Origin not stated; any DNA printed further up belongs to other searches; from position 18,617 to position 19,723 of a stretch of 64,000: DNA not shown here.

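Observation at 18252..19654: tRNA-Ala-flanked low-GC islet: small CxKKK-motif protein plus GIY-YIG nuclease. Candidate compact defence or toxin module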

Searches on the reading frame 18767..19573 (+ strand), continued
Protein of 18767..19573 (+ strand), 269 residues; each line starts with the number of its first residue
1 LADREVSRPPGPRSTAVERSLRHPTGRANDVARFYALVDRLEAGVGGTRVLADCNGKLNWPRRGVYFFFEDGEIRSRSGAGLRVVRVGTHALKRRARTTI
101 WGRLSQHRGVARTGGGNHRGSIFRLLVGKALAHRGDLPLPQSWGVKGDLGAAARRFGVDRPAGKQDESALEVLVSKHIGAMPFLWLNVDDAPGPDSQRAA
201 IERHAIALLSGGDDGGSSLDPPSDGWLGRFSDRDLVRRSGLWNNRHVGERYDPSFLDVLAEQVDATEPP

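Call 37: find_encoding_contigs(protein=P0246, flank=5000, max_places=1)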
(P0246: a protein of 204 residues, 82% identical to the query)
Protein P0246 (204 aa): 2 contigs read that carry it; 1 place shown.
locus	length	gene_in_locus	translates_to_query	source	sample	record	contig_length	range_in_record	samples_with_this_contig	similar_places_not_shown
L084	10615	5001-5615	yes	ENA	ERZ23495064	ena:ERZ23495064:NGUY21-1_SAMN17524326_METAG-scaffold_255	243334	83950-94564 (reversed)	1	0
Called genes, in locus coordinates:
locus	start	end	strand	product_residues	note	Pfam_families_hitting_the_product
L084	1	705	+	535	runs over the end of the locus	PF00188:CAP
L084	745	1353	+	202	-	PF09335:VTT_dom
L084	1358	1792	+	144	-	PF00293:NUDIX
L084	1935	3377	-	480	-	PF01966:HD (weak)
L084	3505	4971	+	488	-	PF01565:FAD_binding_4, PF02913:FAD-oxidase_C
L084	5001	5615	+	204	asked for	PF12804:NTP_transf_3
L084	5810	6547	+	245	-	-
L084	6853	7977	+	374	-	PF27126:NmeDI_C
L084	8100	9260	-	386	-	PF00890:FAD_binding_2 (weak), PF01266:DAO, PF01946:Thi4 (weak), PF03486:HI0933_like (faint), PF07992:Pyr_redox_2 (weak), PF12831:FAD_oxidored (faint), PF13450:NAD_binding_8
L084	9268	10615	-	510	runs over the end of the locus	PF01134:GIDA (weak), PF01262:AlaDh_PNT_C (faint), PF01266:DAO (weak), PF07992:Pyr_redox_2, PF12831:FAD_oxidored, PF13738:Pyr_redox_3 (faint), PF00070:Pyr_redox (weak), PF17806:SO_alpha_A3 (weak), +1 more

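Call 38: find_encoding_contigs(protein=P0253, flank=5000, max_places=1)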
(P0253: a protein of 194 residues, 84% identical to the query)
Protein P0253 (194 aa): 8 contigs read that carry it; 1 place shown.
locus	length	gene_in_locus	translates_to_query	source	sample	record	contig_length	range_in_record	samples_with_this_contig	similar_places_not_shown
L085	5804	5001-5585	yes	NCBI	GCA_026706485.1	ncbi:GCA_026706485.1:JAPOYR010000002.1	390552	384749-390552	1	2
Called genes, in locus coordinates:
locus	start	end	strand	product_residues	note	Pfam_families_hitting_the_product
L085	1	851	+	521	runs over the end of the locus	-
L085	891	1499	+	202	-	PF09335:VTT_dom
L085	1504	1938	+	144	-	PF00293:NUDIX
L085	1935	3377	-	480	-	PF01966:HD (weak)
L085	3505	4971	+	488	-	PF01565:FAD_binding_4, PF02913:FAD-oxidase_C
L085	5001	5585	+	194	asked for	PF12804:NTP_transf_3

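Call 39: find_encoding_contigs(protein=P0269, flank=5000, max_places=1)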
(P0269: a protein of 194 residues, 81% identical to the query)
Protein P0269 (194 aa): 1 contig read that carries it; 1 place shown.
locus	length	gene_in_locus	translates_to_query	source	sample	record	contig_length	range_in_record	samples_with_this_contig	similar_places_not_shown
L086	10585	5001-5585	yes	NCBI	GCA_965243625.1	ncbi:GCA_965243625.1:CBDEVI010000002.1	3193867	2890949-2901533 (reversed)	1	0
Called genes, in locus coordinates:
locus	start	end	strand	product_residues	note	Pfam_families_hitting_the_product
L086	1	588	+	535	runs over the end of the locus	-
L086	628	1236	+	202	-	PF09335:VTT_dom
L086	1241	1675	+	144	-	PF00293:NUDIX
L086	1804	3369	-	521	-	PF01966:HD (weak)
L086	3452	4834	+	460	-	PF01565:FAD_binding_4, PF02913:FAD-oxidase_C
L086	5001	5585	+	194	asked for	PF12804:NTP_transf_3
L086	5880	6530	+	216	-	-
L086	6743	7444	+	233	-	PF01844:HNH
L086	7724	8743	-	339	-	PF01266:DAO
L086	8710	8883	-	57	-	PF01946:Thi4 (faint), PF07992:Pyr_redox_2 (weak), PF00890:FAD_binding_2, PF01266:DAO, PF13450:NAD_binding_8 (weak)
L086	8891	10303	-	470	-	PF07992:Pyr_redox_2, PF00070:Pyr_redox, PF17806:SO_alpha_A3 (faint)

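Call 41: find_encoding_contigs(protein=P0241, flank=5000, max_places=1)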
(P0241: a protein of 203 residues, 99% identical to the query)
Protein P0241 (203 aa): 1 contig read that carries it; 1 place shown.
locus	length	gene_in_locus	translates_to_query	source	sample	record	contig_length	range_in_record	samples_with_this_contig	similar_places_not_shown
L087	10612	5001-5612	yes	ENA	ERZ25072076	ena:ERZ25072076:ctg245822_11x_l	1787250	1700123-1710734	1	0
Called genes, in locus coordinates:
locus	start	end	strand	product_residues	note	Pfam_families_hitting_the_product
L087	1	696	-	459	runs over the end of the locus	PF01966:HD (faint)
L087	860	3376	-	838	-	PF13442:Cytochrome_CBB3 (weak), PF07995:GSDH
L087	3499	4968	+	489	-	PF01565:FAD_binding_4, PF02913:FAD-oxidase_C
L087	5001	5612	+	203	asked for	PF12804:NTP_transf_3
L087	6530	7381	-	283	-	PF00753:Lactamase_B (weak)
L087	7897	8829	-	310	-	PF01266:DAO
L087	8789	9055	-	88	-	PF01946:Thi4, PF01494:FAD_binding_3 (weak), PF07992:Pyr_redox_2 (weak), PF00890:FAD_binding_2, PF01266:DAO, PF12831:FAD_oxidored (weak), PF13450:NAD_binding_8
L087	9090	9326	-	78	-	-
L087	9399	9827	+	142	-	PF01850:PIN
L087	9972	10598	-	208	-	PF09335:VTT_dom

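Call 42: find_encoding_contigs(protein=P0265, flank=5000, max_places=1)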
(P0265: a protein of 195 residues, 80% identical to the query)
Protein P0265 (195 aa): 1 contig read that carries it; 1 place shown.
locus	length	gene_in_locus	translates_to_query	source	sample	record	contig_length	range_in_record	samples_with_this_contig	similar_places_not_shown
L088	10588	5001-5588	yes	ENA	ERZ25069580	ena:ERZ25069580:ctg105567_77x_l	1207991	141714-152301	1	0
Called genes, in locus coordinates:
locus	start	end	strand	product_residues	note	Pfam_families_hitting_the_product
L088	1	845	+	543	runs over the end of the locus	PF00188:CAP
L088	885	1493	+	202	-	PF09335:VTT_dom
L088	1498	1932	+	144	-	PF00293:NUDIX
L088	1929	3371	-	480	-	PF01966:HD (weak)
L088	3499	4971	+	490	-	PF01565:FAD_binding_4, PF02913:FAD-oxidase_C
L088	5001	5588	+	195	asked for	PF12804:NTP_transf_3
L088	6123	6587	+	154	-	-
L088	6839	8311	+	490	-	PF18928:DUF5677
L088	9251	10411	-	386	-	PF00890:FAD_binding_2 (weak), PF01266:DAO, PF03486:HI0933_like (faint), PF07992:Pyr_redox_2 (faint), PF13450:NAD_binding_8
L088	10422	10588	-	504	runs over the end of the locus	PF01134:GIDA (weak), PF01266:DAO (faint), PF07992:Pyr_redox_2, PF12831:FAD_oxidored (weak), PF13738:Pyr_redox_3 (faint), PF21799:MurD-like_N (faint), PF00070:Pyr_redox, PF17806:SO_alpha_A3 (weak), +1 more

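Call 43: find_encoding_contigs(protein=P0270, flank=5000, max_places=1)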
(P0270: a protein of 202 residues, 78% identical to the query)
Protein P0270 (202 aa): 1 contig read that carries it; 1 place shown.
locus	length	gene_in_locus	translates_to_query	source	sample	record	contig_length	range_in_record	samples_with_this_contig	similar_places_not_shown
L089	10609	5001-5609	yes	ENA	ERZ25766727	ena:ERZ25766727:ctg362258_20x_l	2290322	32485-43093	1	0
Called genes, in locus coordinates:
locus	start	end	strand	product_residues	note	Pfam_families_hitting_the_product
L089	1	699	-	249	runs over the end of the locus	PF01966:HD (weak)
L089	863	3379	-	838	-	PF13442:Cytochrome_CBB3 (weak), PF07995:GSDH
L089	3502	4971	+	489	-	PF01565:FAD_binding_4, PF02913:FAD-oxidase_C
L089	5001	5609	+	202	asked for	PF12804:NTP_transf_3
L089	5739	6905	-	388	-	PF00070:Pyr_redox (faint), PF00890:FAD_binding_2, PF01266:DAO, PF01946:Thi4 (weak), PF07992:Pyr_redox_2 (faint), PF13450:NAD_binding_8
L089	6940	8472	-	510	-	PF01134:GIDA (weak), PF01262:AlaDh_PNT_C (faint), PF01266:DAO (weak), PF07992:Pyr_redox_2, PF12831:FAD_oxidored (weak), PF13450:NAD_binding_8 (faint), PF00070:Pyr_redox, PF17806:SO_alpha_A3 (weak), +2 more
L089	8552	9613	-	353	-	PF02574:S-methyl_trans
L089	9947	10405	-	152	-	PF01850:PIN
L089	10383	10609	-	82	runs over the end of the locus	PF01402:RHH_1 (weak)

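Call 49: search_dna_similar(query=window:18827-19573:+, collection=plasmids, mode=protein, max_rows=15)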
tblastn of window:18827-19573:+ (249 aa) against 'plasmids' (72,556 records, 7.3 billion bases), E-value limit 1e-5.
Records with a match: 9; places in all: 9; records where one place covers at least 80% of the query: 8.
Best place of each record, by identity: <60% 9.
By first word of the organism name: Haloarcula 6; Deinococcus 1; Salinibaculum 1; Halorientalis 1.
By predicted mobility (MOB-suite, as given by PLSDB): non-mobilizable 9.
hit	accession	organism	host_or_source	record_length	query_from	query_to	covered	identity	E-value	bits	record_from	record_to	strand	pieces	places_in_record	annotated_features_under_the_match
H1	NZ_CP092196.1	Deinococcus sp. KNUC1210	Setaria viridis,cell ...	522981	5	239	94%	50.2%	2e-46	211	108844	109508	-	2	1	hypothetical protein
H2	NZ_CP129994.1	Salinibaculum sp. KK48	cell culture,sediment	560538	14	249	95%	39.6%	2e-36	143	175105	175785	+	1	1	hypothetical protein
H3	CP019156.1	Haloarcula taiwanensis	single cell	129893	11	247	95%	39.2%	2e-40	154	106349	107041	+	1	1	hypothetical protein | HNH endonuclease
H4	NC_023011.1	Haloarcula hispanica N601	-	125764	11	247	95%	39.2%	7e-40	153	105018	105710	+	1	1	hypothetical protein | HNH endonuclease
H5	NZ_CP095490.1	Halorientalis marina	cell culture,salt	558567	5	248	98%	37.9%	9e-38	147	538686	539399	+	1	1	hypothetical protein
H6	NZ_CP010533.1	Haloarcula sp. CBA1115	monoisolate,Solar salt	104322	11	247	95%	38.8%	1e-39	152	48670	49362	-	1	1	hypothetical protein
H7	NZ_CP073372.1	Haloarcula sinaiiensis ATCC 33800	cell culture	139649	11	247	95%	38.8%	5e-39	150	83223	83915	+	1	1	hypothetical protein | HNH endonuclease signature motif containing protein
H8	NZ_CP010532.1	Haloarcula sp. CBA1115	monoisolate,Solar salt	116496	11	247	95%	38.4%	1e-38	149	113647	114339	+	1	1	hypothetical protein | HNH endonuclease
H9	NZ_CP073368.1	Haloarcula sinaiiensis ATCC 33800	cell culture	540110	11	92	33%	39.8%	7e-10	66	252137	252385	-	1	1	none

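Call 50: search_dna_similar(query=window:18827-19573:+, collection=phages, mode=protein, max_rows=15)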
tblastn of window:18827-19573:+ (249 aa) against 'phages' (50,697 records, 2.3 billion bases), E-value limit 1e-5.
No match.

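Call 51: get_annotated_region(hit=H1, flank=6000)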
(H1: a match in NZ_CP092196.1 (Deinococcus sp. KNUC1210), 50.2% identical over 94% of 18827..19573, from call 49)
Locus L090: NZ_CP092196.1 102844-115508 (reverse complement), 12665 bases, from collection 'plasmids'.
description: Deinococcus sp. KNUC1210 plasmid unnamed9, complete sequence
organism: Deinococcus sp. KNUC1210 (NCBI taxid 2917691)
taxonomy: Bacteria; Deinococcota; Deinococci; Deinococcales; Deinococcaceae; Deinococcus; Deinococcus sp. KNUC1210
host: -; source: Setaria viridis,cell culture,rhizospheric soil; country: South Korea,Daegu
typing (MOB-suite, as given by PLSDB): non-mobilizable
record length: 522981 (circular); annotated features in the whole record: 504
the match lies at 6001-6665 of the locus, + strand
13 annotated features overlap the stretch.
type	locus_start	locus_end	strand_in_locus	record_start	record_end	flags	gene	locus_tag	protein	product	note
CDS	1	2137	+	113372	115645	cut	-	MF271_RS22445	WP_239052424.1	hypothetical protein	-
CDS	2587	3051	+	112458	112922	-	-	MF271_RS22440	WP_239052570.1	hypothetical protein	-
CDS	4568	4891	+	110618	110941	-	-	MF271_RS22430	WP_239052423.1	hypothetical protein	-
CDS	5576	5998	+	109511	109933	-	-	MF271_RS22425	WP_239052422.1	DUF6884 domain-containing protein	-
CDS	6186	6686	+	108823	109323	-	-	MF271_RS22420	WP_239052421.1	hypothetical protein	-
CDS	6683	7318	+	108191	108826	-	-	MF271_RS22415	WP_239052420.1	hypothetical protein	-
CDS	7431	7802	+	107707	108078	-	-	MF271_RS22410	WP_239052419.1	hypothetical protein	-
CDS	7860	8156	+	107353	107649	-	-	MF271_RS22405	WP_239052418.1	hypothetical protein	-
CDS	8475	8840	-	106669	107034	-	-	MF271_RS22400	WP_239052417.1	MerR family transcriptional regulator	-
CDS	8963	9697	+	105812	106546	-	-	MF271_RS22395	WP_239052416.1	SDR family oxidoreductase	-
CDS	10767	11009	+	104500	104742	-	-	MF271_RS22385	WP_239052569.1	hypothetical protein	-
CDS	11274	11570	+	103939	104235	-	-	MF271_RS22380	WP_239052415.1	hypothetical protein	-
CDS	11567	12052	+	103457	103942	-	-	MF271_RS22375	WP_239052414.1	hypothetical protein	-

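Call 52: get_annotated_region(hit=H3, flank=6000)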
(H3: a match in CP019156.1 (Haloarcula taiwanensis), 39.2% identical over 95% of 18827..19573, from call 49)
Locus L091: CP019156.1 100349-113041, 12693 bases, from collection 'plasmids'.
description: Haloarcula taiwanensis strain Taiwanensis plasmid pNYT1, complete sequence
organism: Haloarcula taiwanensis (NCBI taxid 1932004)
taxonomy: Archaea; Euryarchaeota; Halobacteria; Halobacteriales; Haloarculaceae; Haloarcula; Haloarcula taiwanensis
host: -; source: single cell; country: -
typing (MOB-suite, as given by PLSDB): non-mobilizable; mating-pair formation MPF_T
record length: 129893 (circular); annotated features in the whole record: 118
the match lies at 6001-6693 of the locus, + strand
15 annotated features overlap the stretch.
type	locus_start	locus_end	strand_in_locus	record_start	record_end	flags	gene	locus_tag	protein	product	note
CDS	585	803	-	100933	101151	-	-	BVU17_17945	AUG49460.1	hypothetical protein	-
CDS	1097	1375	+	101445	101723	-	-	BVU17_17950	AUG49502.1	hypothetical protein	-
CDS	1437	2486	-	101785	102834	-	-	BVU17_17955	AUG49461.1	PAS domain-containing sensor histidine kinase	-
CDS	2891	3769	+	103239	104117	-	-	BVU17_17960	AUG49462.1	hypothetical protein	-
CDS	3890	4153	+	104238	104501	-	-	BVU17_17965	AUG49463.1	hypothetical protein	-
CDS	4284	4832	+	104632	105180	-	-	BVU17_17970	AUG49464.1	hypothetical protein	-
CDS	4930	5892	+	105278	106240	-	-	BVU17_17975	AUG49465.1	DUF955 domain-containing protein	-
CDS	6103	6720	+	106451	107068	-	-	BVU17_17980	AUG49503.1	hypothetical protein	-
CDS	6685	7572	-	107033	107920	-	-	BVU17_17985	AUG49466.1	HNH endonuclease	-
CDS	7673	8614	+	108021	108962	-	-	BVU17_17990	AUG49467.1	hypothetical protein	-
CDS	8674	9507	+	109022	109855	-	-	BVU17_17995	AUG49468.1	hypothetical protein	-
CDS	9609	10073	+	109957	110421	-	-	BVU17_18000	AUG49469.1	hypothetical protein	-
CDS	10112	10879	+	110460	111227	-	-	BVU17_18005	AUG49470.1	hypothetical protein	-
CDS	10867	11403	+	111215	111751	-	-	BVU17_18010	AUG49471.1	hypothetical protein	-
CDS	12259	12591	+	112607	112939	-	-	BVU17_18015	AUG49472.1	hypothetical protein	-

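Call 53: predict_structure(alignment_id=A5)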
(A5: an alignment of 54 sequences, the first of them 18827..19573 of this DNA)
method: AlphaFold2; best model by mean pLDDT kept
length: 249 residues; sequences in the alignment: 54
mean_pLDDT: 89.5   pTM: 0.89
mean pLDDT of the five models: 89.5, 87.7, 87.4, 86.7, 86.7
residues with pLDDT >= 90: 161; 70-90: 71; 50-70: 16; < 50: 1
segments of 3 or more residues with pLDDT < 50: none
pLDDT, mean of each block of 10 residues (from residue 1): 74 97 94 87 94 91 95 81 83 65 95 97 87 89 89 94 95 92 96 76 95 94 93 97 87
secondary structure, 60 per line:
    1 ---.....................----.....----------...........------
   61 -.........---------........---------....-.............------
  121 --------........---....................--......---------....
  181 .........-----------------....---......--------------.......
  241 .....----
elements in order: H4-24 E44-54 E62-70 H80-87 H97-100 H102-114 H129-136 H140-159 E162-167 H177-189 H207-210 H214-219 H234-245

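Call 57: fold_search(model_id=the predicted structure, library=pdb)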
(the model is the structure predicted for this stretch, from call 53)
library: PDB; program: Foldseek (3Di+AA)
matches with E <= 10: 56; with E <= 0.001: 0
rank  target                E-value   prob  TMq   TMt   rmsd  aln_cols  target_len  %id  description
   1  5ys9_B                2.6e+00  0.02  0.11  0.06  15.9       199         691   16  Crystal structure of acyl-coA oxidase3 from Yarrowia lipolytica (released 2018-02-28)
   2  2oi8                  2.7e+00  0.05  0.15  0.17  12.8       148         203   15  Crystal structure of putative regulatory protein SCO4313 (released 2007-02-13)
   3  1s7o_C                3.0e+00  0.14  0.13  0.27   8.4        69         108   17  Crystal structure of putative DNA binding protein SP_1288 from Streptococcus pygenes (released 2004-06-29)
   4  7b1v_A                3.0e+00  0.02  0.11  0.11  14.4       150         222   16  DtxR-like iron-dependent regulator IdeR complexed with cobalt (released 2021-03-03)
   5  5ys9_A                3.0e+00  0.01  0.12  0.06  16.8       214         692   14  Crystal structure of acyl-coA oxidase3 from Yarrowia lipolytica (released 2018-02-28)
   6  2fp1_A                3.2e+00  0.02  0.13  0.17  20.9       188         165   18  Secreted Chorismate Mutase from Mycobacterium tuberculosis (released 2006-03-28)
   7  7k86_A                3.2e+00  0.01  0.09  0.06  16.5       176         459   11  Crystal Structure of Glutamyl-tRNA synthetase (gltX) from Stenotrophomonas maltophilia (released 2020-10-07)
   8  6iem_B                3.2e+00  0.01  0.12  0.08  24.5       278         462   11  Argininosuccinate lyase from Mycobacterium tuberculosis (released 2019-02-20)
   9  4rea_B                3.6e+00  0.01  0.09  0.05  11.5       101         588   11  A Nuclease DNA complex (released 2014-12-24)
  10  3hl0_A                3.8e+00  0.02  0.16  0.12  16.8       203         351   13  Crystal structure of Maleylacetate reductase from Agrobacterium tumefaciens (released 2009-06-16)
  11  1s7o_A                4.0e+00  0.20  0.15  0.31   4.4        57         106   16  Crystal structure of putative DNA binding protein SP_1288 from Streptococcus pygenes (released 2004-06-29)
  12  3hug_G                4.0e+00  0.08  0.14  0.33   7.4        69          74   20  Crystal structure of Mycobacterium tuberculosis anti-sigma factor RslA in complex with -35 promoter binding domain of  (released 2010-03-02)
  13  8z98_C                4.0e+00  0.01  0.10  0.10  15.9       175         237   14  Cryo-EM structure of Thogoto virus polymerase in a transcription reception conformation (released 2024-05-29)
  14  6ig5_A                4.2e+00  0.01  0.13  0.09  24.5       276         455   12  Crystal structure of argininosuccinate lyase from Mycobacterium tuberculosis (released 2019-02-06)
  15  8a22_Yc               4.5e+00  0.02  0.11  0.15  13.3       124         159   10  Structure of the mitochondrial ribosome from Polytomella magna (released 2022-11-16)
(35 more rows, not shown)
